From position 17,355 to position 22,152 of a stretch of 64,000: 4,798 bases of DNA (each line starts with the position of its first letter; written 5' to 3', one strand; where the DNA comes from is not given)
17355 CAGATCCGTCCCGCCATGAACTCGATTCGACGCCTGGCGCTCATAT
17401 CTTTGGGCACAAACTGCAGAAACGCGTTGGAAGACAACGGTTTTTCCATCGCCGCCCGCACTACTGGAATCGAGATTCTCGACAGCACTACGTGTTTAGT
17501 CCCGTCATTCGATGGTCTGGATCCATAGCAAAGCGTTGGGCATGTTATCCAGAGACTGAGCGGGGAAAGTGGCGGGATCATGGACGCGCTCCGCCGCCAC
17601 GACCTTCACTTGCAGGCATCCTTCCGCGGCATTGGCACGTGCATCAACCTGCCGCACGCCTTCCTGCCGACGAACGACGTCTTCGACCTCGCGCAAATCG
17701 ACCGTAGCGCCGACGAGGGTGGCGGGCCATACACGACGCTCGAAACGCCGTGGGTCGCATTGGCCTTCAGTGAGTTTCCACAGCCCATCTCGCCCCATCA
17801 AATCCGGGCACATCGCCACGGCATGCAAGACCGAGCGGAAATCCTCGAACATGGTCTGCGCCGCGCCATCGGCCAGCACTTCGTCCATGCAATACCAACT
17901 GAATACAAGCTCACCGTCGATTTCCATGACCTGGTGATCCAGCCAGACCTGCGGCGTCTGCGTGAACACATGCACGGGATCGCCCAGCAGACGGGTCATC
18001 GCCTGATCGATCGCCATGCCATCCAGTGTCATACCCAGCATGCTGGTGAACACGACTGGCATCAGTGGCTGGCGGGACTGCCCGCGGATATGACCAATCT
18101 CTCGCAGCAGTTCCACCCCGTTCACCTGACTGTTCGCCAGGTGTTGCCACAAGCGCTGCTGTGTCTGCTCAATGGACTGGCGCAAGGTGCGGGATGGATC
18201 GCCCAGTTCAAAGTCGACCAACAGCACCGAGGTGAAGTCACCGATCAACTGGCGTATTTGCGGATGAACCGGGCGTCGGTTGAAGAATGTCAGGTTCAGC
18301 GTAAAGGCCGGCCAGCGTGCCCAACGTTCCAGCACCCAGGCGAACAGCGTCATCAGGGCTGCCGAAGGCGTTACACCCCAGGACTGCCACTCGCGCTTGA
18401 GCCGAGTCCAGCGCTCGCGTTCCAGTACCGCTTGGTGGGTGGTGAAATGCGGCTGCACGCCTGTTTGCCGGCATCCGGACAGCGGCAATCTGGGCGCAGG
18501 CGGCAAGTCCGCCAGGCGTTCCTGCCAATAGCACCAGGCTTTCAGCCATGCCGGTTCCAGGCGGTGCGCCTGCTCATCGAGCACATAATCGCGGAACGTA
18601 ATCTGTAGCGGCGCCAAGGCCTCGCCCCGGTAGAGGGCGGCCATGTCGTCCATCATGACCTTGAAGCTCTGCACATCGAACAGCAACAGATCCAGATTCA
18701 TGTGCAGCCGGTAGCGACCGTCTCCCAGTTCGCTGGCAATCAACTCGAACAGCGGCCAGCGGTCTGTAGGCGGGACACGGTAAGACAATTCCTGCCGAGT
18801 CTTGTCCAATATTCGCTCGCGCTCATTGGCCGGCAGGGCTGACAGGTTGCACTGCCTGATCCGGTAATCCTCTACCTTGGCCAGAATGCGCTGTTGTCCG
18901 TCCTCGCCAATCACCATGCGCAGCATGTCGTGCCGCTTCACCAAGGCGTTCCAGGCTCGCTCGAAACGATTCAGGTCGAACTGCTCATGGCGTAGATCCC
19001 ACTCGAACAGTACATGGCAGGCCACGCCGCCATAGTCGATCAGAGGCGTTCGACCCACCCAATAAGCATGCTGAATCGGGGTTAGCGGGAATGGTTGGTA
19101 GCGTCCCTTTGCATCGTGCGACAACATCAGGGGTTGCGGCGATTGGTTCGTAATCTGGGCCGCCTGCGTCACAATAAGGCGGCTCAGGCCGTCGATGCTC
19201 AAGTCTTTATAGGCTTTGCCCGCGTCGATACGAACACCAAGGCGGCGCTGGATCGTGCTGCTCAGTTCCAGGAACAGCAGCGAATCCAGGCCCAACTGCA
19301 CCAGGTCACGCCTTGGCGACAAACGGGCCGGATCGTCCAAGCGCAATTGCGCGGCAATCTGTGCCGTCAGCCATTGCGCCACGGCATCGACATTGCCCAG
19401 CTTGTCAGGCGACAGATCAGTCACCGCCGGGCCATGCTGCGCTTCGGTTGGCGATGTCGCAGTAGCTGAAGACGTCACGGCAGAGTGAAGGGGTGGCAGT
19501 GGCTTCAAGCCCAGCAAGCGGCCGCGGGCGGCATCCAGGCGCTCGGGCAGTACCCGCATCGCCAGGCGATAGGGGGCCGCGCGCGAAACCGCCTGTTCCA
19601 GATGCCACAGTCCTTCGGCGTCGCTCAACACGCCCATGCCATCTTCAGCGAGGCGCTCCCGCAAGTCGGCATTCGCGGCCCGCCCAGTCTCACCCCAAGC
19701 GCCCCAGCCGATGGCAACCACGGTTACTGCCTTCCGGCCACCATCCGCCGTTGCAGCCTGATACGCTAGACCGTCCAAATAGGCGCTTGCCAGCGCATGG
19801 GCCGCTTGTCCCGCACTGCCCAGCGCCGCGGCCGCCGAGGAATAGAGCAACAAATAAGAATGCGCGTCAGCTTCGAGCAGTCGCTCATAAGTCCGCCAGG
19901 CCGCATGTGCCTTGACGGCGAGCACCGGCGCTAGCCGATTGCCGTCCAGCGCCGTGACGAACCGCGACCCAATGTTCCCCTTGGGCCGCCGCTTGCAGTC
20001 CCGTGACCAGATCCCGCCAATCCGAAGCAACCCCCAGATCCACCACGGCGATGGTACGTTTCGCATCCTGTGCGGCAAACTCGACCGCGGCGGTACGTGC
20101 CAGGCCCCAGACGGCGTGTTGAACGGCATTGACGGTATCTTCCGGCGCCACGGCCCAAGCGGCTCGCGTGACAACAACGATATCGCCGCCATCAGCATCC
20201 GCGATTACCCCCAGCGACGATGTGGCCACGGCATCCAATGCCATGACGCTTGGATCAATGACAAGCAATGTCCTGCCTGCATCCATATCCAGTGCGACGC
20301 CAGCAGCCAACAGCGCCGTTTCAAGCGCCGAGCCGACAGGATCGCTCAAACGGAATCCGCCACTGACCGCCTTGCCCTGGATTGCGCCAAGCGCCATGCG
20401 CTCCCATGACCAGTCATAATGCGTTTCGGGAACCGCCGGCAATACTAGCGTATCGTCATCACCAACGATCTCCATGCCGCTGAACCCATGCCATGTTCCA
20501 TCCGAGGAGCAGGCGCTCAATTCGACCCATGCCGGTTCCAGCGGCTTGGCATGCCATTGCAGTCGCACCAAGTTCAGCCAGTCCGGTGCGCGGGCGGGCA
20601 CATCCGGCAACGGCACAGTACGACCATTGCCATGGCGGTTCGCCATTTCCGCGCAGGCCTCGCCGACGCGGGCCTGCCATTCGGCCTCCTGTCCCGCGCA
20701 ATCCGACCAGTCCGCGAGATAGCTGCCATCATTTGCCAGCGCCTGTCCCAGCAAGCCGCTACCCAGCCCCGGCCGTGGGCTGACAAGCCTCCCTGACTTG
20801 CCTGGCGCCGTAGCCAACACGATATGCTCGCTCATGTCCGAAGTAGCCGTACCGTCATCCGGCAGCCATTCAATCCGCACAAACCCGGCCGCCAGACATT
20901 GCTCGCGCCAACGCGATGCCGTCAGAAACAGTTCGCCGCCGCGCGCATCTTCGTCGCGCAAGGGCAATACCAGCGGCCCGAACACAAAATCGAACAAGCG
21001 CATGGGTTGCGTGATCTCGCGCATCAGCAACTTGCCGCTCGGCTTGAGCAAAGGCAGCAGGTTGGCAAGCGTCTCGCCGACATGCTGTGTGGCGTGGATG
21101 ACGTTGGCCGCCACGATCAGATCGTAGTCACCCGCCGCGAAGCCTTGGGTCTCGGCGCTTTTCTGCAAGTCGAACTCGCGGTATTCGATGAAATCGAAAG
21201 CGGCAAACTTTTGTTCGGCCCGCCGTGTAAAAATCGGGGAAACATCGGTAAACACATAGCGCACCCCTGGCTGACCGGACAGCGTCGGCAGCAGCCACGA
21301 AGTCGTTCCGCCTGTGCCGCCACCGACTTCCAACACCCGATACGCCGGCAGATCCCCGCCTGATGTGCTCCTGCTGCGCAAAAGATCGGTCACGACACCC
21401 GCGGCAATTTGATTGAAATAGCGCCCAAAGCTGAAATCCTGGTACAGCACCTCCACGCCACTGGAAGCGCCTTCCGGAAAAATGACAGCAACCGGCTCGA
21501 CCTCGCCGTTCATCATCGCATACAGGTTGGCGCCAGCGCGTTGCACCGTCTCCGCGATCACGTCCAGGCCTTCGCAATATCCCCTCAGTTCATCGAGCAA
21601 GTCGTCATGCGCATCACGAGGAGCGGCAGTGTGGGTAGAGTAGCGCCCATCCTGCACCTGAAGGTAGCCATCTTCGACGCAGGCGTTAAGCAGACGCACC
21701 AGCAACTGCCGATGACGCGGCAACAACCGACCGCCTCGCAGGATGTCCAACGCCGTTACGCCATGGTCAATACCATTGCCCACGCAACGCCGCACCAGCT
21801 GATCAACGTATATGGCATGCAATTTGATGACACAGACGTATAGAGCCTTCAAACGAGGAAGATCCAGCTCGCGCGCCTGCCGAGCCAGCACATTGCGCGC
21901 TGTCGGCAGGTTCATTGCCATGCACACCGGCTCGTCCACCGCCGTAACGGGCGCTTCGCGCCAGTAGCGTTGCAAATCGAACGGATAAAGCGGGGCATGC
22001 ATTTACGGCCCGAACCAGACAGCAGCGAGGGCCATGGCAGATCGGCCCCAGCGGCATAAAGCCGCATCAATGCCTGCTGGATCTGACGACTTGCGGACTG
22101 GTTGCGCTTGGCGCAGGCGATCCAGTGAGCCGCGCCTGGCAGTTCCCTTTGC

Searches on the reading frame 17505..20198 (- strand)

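Call 14: search_protein_families(library=pfam, proteins=[window:17505-20198:-], max_evalue=0.0001)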
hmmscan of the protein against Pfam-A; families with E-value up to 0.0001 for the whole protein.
window:17505-20198:- (897 aa): 3 families
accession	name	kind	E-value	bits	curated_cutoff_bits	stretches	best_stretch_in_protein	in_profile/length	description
PF00668.25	Condensation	-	2.1e-34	119.4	30.6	1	371-795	6-434/456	Condensation domain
PF00550.31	PP-binding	-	1.6e-10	41.5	20.8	1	275-342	1-67/67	Phosphopantetheine attachment site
PF08659.16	KR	-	1.7e-10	41.5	22.6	1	80-169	96-179/180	KR domain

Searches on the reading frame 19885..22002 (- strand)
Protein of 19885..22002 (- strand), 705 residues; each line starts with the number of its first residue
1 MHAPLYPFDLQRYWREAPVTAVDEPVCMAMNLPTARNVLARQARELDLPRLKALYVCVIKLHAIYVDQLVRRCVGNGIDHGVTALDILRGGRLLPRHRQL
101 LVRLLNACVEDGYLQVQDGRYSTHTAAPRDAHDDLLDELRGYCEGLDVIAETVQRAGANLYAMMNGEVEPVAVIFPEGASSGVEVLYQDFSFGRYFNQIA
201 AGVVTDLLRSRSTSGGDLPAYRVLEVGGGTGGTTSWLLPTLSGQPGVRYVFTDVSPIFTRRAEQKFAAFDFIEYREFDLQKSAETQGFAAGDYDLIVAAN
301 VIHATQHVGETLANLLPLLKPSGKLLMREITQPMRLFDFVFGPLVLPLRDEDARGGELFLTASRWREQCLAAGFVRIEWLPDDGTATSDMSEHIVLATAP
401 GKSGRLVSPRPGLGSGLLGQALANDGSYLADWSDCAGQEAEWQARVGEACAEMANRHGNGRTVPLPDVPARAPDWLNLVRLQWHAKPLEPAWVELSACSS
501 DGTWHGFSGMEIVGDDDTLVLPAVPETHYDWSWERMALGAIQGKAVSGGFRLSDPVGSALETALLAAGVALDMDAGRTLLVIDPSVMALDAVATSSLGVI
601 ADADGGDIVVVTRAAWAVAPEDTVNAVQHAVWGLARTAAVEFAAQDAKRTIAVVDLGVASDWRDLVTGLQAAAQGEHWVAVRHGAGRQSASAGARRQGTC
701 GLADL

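Call 14: search_protein_families(library=pfam, proteins=[window:19885-22002:-], max_evalue=0.0001)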
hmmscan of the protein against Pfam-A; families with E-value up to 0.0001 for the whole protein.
window:19885-22002:- (705 aa): 5 families
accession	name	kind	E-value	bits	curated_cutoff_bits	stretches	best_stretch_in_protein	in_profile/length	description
PF08242.18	Methyltransf_12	-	1.7e-18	67.5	30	1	224-325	1-98/98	Methyltransferase domain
PF13489.12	Methyltransf_23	-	4.4e-11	43.2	27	1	221-334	24-123/164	Methyltransferase domain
PF08241.18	Methyltransf_11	-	2.4e-09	38.1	21.2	1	224-326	1-94/95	Methyltransferase domain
PF13649.12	Methyltransf_25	-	3.5e-09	37.7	27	1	223-323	1-97/97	Methyltransferase domain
PF13847.12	Methyltransf_31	-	3.4e-05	24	27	1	220-331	4-113/145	Methyltransferase domain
